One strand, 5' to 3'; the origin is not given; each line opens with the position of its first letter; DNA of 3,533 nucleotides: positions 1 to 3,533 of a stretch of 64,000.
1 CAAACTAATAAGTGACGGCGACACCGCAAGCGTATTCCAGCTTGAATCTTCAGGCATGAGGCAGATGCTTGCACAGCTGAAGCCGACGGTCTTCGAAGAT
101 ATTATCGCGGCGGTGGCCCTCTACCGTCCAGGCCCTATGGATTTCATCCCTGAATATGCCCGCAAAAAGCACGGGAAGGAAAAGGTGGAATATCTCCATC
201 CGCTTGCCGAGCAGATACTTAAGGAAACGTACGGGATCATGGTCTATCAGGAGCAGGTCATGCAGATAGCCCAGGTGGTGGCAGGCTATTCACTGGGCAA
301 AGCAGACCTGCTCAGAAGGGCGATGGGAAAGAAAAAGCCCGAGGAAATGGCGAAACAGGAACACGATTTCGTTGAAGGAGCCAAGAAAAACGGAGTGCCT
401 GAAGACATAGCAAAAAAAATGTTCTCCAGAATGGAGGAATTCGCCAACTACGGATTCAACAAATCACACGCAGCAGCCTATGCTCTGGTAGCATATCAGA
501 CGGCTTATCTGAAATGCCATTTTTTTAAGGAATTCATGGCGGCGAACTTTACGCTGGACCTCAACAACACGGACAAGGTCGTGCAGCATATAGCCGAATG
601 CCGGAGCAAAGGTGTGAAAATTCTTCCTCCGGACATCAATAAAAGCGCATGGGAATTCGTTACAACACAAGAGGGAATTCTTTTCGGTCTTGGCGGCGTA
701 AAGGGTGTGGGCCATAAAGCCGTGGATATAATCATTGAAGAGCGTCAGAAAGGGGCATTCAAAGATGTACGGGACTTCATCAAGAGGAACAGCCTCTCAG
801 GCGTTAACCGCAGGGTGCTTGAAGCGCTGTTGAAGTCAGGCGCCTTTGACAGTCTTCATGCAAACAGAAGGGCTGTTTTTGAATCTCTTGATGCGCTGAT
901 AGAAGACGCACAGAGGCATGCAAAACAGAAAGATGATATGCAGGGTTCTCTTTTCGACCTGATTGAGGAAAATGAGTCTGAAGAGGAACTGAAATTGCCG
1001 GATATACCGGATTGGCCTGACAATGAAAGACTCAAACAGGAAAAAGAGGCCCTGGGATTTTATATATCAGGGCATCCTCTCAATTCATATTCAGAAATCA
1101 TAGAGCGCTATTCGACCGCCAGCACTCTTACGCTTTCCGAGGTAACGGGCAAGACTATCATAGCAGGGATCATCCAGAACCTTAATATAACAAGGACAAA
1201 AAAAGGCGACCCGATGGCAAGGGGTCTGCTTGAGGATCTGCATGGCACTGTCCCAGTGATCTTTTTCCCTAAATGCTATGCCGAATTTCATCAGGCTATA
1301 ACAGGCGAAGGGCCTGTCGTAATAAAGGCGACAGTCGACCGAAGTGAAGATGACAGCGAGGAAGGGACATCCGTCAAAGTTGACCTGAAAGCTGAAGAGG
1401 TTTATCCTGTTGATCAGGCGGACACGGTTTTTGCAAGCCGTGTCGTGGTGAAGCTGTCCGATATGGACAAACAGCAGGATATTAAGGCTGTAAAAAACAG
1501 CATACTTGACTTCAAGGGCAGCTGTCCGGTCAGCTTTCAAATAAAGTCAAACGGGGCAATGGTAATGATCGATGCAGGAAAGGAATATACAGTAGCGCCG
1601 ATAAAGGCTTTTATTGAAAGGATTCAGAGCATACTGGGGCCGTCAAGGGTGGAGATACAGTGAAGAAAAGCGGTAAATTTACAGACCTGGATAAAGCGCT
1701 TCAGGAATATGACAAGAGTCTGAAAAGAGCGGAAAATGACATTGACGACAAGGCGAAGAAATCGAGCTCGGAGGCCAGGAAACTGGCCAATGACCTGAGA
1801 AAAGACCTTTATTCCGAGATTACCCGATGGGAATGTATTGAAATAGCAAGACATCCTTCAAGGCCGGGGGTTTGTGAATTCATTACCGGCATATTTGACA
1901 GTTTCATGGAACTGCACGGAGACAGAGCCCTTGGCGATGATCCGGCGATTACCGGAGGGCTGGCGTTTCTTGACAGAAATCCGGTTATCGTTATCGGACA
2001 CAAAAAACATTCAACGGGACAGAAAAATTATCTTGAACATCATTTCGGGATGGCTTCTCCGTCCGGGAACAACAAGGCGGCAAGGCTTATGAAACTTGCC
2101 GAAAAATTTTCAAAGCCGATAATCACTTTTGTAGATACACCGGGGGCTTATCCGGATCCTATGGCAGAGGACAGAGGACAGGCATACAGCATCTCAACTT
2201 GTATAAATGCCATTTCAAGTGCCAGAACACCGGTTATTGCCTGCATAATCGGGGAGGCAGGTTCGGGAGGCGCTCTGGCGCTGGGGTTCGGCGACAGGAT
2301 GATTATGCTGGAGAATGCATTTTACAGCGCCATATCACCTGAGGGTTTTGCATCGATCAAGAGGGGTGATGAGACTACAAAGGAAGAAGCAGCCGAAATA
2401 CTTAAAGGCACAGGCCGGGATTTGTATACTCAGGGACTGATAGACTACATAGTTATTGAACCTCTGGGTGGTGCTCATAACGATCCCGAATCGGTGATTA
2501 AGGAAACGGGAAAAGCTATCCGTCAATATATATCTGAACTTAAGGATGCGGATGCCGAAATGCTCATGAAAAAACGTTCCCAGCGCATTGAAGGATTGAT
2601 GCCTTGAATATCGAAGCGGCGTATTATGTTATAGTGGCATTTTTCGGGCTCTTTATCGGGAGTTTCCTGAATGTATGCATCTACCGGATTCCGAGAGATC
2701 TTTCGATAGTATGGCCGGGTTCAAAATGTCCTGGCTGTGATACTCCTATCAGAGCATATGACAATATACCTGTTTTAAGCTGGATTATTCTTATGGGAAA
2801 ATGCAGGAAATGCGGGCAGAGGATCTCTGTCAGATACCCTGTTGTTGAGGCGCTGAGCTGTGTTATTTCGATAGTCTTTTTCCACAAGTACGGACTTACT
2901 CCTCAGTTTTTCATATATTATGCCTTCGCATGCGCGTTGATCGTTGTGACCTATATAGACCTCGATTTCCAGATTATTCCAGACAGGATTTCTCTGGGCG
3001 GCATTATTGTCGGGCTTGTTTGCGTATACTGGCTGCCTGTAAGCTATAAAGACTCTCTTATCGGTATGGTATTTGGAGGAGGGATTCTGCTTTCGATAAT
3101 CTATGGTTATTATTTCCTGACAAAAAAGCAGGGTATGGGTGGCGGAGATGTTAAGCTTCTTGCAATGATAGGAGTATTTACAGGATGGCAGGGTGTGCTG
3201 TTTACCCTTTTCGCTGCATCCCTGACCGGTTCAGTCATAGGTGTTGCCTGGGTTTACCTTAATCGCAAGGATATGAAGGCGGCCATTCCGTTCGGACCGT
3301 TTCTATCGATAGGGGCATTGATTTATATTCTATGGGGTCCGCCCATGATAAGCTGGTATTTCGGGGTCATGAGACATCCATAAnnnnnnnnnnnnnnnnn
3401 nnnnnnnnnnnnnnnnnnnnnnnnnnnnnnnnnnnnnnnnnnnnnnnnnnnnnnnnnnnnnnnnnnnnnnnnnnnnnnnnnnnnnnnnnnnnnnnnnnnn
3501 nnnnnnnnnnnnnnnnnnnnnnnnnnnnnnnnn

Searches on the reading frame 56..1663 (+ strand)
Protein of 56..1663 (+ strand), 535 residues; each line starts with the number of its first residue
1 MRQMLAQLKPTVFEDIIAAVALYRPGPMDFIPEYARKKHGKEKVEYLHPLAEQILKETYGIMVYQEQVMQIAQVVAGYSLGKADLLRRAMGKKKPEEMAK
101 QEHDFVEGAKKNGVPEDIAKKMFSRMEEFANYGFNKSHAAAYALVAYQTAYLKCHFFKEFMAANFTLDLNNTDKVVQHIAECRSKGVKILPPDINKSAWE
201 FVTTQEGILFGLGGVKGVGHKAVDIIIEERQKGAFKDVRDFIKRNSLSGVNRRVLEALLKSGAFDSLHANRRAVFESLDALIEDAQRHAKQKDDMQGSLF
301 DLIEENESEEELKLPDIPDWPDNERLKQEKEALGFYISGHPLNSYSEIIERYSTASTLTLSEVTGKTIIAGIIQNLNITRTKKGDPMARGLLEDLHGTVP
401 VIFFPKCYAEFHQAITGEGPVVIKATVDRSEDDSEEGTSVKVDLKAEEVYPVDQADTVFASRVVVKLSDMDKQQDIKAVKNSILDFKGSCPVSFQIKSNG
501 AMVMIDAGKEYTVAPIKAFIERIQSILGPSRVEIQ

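Call 37: search_protein_families(library=pfam, proteins=[window:56-1663:+], max_evalue=1e-8)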
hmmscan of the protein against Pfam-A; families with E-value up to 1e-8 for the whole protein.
window:56-1663:+ (535 aa): 2 families
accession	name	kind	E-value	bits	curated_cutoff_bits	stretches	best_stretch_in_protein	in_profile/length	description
PF17657.6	DNA_pol3_finger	-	3.5e-50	170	22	1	1-113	52-166/166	Bacterial DNA polymerase III alpha subunit finger domain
PF14579.12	HHH_6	-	2.7e-30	104.8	25.6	1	186-273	1-89/90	Helix-hairpin-helix motif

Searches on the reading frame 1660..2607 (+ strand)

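Call 37: search_protein_families(library=pfam, proteins=[window:1660-2607:+], max_evalue=1e-8)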
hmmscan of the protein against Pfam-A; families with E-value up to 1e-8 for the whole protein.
window:1660-2607:+ (315 aa): 2 families
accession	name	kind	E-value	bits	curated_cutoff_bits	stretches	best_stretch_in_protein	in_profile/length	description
PF03255.19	ACCA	-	4.6e-102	341.8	23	1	9-310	3-306/310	Acetyl co-enzyme A carboxylase carboxyltransferase-like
PF01039.27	Carboxyl_trans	-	9.7e-14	51.3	22.3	1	74-245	263-427/493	Carboxyl transferase domain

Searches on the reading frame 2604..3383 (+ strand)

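Call 37: search_protein_families(library=pfam, proteins=[window:2604-3383:+], max_evalue=1e-8)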
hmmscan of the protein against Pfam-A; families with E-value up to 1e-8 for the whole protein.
window:2604-3383:+ (259 aa): 2 families
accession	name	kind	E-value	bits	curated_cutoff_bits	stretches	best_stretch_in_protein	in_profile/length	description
PF06750.18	A24_N_bact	-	6.7e-34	116.2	23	1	14-95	2-83/84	Bacterial Peptidase A24 N-terminal domain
PF01478.23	Peptidase_A24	-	6.6e-23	81.6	26.5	1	107-214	2-104/104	Type IV leader peptidase family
